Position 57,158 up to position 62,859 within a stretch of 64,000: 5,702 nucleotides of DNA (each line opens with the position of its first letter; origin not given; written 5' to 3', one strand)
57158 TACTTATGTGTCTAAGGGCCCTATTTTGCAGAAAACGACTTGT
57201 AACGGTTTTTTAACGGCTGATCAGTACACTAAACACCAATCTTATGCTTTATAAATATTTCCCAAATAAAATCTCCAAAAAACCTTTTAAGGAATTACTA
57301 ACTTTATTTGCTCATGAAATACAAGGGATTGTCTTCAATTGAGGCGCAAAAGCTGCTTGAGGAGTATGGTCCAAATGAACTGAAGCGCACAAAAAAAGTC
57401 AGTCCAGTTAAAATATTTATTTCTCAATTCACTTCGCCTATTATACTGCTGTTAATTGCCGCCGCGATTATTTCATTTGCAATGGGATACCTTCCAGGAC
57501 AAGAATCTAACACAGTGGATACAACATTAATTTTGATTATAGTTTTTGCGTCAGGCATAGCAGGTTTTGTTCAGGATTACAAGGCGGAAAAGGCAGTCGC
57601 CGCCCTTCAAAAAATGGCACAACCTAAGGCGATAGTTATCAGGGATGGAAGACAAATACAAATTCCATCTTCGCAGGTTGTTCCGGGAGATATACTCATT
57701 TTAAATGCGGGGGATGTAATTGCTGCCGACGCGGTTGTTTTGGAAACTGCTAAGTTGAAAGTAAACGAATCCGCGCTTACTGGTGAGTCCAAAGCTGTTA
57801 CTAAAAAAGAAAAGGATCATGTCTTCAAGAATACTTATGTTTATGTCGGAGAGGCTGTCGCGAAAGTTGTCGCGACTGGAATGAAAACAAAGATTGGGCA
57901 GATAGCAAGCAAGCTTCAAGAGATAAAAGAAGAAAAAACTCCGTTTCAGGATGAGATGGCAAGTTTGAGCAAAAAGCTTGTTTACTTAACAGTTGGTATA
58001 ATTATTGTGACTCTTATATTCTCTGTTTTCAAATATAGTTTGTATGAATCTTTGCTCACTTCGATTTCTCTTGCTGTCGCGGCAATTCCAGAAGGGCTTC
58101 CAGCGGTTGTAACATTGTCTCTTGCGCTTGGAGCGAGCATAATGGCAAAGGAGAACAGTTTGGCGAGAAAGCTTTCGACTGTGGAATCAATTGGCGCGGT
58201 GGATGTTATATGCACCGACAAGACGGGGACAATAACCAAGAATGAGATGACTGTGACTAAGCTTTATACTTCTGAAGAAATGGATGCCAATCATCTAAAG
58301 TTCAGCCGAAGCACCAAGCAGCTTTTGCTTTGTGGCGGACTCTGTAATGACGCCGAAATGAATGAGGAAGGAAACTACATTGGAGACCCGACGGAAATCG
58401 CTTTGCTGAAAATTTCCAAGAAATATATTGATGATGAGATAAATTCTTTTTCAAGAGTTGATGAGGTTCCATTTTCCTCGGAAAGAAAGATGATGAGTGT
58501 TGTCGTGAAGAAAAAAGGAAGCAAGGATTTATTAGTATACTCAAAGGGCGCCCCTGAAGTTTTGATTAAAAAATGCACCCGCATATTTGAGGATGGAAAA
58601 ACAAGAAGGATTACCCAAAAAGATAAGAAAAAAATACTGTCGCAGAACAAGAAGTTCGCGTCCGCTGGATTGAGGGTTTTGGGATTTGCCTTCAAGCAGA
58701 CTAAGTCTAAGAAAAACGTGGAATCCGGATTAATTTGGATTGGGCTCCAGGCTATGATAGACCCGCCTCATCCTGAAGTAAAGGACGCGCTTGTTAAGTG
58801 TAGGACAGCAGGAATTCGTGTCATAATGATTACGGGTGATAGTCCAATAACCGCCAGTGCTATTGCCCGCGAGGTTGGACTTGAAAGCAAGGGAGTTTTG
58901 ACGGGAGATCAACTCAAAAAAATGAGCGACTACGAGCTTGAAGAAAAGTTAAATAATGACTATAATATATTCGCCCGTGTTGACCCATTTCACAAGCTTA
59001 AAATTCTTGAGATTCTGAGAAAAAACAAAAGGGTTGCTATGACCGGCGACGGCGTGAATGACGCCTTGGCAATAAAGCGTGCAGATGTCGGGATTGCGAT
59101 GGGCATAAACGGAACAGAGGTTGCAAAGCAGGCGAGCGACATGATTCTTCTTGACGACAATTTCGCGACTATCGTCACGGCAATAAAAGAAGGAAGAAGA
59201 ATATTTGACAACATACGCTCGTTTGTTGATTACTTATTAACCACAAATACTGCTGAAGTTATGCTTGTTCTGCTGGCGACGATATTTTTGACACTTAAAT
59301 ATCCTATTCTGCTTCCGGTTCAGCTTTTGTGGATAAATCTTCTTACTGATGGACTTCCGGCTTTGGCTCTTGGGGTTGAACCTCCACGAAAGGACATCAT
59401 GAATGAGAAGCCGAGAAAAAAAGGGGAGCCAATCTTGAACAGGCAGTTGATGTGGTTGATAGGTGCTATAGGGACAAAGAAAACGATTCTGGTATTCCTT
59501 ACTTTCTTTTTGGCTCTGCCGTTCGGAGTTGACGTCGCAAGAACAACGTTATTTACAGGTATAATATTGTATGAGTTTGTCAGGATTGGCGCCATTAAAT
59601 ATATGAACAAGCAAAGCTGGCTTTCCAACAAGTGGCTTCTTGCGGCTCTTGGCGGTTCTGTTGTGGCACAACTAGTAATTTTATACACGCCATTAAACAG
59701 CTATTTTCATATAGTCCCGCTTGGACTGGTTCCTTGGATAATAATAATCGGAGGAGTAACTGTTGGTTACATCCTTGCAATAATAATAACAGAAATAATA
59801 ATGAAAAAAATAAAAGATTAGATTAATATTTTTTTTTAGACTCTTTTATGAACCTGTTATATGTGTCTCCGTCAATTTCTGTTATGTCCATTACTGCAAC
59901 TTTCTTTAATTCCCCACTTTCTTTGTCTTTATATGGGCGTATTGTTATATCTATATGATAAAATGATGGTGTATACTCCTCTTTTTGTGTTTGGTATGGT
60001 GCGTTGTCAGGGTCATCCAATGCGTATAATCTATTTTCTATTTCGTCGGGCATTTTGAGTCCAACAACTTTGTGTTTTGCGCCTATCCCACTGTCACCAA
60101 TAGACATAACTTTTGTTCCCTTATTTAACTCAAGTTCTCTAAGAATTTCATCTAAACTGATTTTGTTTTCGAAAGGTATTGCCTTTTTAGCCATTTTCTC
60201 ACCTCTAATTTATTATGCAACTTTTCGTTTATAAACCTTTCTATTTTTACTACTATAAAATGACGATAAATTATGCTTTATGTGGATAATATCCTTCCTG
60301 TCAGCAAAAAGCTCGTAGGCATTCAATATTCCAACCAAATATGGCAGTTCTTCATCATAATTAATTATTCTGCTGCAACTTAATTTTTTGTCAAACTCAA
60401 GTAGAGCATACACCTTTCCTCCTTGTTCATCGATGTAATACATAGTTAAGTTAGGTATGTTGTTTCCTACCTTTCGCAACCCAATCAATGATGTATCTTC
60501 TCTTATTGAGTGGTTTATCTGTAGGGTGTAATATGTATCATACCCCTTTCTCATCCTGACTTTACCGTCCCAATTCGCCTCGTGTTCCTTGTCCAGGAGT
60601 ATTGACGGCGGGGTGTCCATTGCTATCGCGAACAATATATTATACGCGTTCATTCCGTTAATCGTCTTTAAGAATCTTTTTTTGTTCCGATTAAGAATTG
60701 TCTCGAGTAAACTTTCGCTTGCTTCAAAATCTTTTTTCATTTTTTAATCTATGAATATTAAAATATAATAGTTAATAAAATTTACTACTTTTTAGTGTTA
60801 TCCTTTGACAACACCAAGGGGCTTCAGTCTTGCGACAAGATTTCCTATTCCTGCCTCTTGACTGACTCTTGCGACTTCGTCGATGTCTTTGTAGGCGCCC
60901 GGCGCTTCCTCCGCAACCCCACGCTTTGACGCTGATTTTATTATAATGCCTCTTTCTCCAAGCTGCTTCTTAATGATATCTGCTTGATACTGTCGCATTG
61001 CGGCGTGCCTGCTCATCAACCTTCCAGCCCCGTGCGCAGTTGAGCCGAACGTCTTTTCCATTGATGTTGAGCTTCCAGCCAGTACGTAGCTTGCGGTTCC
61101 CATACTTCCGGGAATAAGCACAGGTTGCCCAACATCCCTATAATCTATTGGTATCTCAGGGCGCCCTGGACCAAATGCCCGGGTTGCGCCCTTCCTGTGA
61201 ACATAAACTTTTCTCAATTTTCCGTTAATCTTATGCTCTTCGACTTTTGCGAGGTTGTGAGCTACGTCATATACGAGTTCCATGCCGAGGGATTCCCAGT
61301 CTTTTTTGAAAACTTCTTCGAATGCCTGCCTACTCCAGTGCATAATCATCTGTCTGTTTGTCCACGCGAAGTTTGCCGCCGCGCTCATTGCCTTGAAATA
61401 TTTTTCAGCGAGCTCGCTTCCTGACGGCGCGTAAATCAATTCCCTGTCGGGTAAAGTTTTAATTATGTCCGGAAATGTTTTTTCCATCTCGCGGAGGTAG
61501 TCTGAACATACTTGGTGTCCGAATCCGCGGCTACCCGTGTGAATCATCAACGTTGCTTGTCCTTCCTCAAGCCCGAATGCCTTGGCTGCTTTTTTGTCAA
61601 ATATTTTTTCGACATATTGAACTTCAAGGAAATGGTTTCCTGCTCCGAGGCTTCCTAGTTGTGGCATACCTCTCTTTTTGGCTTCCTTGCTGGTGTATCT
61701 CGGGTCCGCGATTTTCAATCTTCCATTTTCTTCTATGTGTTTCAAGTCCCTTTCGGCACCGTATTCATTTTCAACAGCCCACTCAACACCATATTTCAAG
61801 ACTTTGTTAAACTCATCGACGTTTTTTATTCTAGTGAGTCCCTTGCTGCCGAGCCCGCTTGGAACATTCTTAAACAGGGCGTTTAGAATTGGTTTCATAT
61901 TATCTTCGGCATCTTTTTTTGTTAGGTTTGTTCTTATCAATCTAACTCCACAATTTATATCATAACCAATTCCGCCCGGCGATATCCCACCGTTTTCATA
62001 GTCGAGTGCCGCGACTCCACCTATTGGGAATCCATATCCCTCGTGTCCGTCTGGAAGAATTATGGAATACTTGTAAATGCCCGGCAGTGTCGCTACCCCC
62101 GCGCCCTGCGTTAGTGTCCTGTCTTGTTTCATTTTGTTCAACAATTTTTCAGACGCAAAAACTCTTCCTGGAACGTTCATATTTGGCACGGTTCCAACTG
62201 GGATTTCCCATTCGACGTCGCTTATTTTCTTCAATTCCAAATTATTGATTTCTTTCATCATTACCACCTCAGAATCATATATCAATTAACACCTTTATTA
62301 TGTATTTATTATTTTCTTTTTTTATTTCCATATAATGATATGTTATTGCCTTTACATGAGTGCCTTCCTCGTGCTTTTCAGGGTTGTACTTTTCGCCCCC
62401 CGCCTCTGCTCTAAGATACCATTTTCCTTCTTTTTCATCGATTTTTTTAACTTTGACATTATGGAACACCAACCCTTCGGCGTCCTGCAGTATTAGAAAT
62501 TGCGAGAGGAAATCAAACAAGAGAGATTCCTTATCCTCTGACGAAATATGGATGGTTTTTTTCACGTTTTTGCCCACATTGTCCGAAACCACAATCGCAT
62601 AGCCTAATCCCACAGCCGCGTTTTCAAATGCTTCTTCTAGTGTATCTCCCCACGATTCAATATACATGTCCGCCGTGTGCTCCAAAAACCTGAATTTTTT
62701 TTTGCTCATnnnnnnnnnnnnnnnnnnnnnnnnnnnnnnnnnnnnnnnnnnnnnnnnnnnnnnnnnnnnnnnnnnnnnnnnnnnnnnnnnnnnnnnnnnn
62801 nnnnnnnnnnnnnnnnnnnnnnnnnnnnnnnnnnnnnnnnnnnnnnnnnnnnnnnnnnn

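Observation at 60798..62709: RNA end-joining repertoire: archease-RtcB operon plus a separate PIN-nuclease/ATP-dependent ligase cassette (1657-2885)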

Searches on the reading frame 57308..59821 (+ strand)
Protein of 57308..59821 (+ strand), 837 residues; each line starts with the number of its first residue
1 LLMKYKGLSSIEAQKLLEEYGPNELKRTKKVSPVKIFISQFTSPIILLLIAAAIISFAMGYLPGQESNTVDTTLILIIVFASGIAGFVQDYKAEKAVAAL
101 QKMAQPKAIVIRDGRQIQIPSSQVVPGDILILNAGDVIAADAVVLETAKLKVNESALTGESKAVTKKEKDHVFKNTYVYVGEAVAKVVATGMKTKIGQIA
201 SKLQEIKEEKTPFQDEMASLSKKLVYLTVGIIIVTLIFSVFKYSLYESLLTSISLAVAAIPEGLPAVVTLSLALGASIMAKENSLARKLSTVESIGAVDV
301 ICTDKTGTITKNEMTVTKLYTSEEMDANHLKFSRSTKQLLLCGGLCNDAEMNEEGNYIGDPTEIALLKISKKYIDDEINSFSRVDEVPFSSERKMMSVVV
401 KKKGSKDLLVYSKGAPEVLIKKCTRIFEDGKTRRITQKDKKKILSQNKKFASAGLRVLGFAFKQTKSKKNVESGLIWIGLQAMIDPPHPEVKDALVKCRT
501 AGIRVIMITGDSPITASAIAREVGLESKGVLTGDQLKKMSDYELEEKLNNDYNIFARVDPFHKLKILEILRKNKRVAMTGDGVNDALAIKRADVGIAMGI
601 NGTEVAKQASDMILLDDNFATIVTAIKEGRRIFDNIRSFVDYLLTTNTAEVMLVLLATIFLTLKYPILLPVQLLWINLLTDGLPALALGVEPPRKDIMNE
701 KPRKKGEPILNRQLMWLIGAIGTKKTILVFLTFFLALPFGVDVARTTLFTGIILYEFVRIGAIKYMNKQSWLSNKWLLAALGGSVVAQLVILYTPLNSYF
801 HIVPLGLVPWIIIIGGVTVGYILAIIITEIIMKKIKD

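Call 78: search_protein_families(library=pfam, proteins=[window:57308-59821:+], max_evalue=0.001)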
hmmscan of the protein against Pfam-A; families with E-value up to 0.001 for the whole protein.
window:57308-59821:+ (837 aa): 6 families
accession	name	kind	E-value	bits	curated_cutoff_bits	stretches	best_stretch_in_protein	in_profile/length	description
PF00122.25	E1-E2_ATPase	-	3.6e-51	173.7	28.1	1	102-281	1-180/181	E1-E2 ATPase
PF00689.26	Cation_ATPase_C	-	1.8e-40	139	27.3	1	667-819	3-164/175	Cation transporting ATPase, C-terminus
PF13246.12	Cation_ATPase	-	5.6e-22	78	21.7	1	345-426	2-91/91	Cation transport ATPase (P-type)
PF00702.32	Hydrolase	-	3.8e-19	70.3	26.4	1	298-593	1-191/191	haloacid dehalogenase-like hydrolase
PF00690.31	Cation_ATPase_N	-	2.6e-17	62.7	20.4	1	5-56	18-69/69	Cation transporter/ATPase, N-terminus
PF08282.18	Hydrolase_3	-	5.7e-06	26.7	20.9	0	572-625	202-254/255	haloacid dehalogenase-like hydrolase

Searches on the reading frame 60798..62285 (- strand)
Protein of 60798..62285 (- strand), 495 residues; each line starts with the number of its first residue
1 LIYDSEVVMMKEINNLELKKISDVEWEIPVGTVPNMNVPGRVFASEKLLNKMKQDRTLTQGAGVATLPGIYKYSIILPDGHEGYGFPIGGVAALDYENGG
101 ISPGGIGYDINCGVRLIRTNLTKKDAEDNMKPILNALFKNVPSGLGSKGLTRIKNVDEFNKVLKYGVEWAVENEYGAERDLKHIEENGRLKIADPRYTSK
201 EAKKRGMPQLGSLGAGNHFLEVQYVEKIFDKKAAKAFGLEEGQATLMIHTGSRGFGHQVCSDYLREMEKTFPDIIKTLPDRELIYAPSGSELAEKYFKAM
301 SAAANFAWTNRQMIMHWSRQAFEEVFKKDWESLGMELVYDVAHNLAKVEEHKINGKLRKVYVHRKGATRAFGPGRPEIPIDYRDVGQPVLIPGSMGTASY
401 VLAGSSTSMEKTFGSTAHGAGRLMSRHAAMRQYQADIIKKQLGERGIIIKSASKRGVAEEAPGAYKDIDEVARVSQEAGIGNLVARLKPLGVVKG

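Call 3: search_protein_families(library=pfam, proteins=[window:60798-62285:-], max_evalue=0.1)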
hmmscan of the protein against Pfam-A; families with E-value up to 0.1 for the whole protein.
window:60798-62285:- (495 aa): 1 family
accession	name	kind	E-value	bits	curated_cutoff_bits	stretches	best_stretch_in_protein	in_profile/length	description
PF01139.22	RtcB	-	6.7e-175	582.8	27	1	62-495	3-426/426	tRNA-splicing ligase RtcB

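Call 4: search_protein_families(library=ncbifam, proteins=[window:60798-62285:-], max_evalue=0.1)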
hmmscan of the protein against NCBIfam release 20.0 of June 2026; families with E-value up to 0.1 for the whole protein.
window:60798-62285:- (495 aa): 4 families
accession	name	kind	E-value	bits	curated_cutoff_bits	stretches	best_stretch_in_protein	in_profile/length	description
NF038162.1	RtcB_rel_intein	exception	1.2e-218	728.5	1150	2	111-495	578-961/961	intein-containing RtcB family protein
NF007153.0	PRK09588.1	equivalog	1.7e-52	178.6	407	2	178-494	97-372/379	RNA ligase RtcB family protein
TIGR03073.1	release_rtcB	hypoth_equivalog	8.8e-43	146.7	271.8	2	181-489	89-356/356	RNA ligase RtcB family protein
NF052663.1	RtcB_rel_intein2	exception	6.7e-40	137.5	1050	2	200-495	371-626/626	intein-containing RctB family protein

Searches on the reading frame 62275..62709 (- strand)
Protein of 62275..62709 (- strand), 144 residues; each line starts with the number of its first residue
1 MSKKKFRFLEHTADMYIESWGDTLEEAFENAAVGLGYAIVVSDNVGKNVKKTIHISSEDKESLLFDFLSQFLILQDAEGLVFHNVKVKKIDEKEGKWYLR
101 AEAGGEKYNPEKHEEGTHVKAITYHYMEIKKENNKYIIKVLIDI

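Call 3: search_protein_families(library=pfam, proteins=[window:62275-62709:-], max_evalue=0.1)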
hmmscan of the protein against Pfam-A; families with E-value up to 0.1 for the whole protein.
window:62275-62709:- (144 aa): 1 family
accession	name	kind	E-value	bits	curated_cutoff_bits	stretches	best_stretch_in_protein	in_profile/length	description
PF01951.21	Archease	-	2e-43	148.4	25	1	6-144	1-136/136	Archease protein family (MTH1598/TM1083)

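Call 4: search_protein_families(library=ncbifam, proteins=[window:62275-62709:-], max_evalue=0.1)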
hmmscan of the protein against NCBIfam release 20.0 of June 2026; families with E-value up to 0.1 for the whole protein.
window:62275-62709:- (144 aa): 3 families
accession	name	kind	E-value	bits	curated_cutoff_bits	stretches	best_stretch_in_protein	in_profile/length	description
NF001617.0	PRK00407.1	equivalog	7.1e-40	136.3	126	1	4-144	2-139/139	hypothetical protein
NF052636.1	Rick_Adr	subfamily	0.0099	15.5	210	1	92-127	23-59/224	adhesin Adr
TIGR03679.1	Dph6_archaeal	equivalog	0.032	13.5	197.3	1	37-94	12-69/218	diphthine--ammonia ligase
